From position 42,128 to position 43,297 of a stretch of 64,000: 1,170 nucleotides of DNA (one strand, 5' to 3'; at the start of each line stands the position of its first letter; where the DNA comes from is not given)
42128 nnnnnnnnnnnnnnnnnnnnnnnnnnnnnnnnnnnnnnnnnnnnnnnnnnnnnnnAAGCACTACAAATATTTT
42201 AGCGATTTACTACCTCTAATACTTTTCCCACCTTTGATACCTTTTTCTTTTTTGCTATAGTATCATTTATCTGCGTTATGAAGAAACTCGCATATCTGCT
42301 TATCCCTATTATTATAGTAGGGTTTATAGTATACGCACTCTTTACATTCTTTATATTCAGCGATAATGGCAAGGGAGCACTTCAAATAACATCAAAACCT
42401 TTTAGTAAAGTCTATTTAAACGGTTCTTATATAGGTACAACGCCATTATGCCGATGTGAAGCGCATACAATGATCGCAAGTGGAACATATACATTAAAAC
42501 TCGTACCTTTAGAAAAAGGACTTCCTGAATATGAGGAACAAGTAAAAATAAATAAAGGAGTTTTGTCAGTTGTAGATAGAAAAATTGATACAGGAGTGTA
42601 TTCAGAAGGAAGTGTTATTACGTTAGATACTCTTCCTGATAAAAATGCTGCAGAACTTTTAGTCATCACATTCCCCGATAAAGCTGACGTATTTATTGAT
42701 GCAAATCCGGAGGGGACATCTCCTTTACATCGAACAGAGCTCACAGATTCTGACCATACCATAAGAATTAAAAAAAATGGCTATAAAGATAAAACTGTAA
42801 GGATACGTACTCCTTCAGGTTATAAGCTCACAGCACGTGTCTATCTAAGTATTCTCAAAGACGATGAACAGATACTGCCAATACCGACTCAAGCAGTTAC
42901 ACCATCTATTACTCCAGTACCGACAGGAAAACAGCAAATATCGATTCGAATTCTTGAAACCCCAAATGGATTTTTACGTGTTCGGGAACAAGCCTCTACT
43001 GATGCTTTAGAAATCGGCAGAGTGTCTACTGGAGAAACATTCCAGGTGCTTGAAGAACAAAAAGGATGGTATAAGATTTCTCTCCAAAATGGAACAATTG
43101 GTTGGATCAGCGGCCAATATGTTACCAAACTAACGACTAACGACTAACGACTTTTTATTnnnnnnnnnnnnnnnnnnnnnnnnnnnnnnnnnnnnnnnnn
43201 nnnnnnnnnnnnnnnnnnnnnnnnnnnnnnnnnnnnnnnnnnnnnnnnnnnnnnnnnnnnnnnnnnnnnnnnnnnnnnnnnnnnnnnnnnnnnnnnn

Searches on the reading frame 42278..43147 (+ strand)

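Call 55: search_protein_families(library=pfam, proteins=[window:42278-43147:+], max_evalue=0.00001)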
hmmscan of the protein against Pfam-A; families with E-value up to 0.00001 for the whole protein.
window:42278-43147:+ (289 aa): 2 families
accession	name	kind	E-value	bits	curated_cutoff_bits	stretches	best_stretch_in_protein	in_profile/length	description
PF08239.17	SH3_3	-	2.1e-16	60.2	27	1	232-282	2-53/54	Bacterial SH3 domain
PF08308.17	PEGA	-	4.1e-12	46.3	20.8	0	126-177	3-54/71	PEGA domain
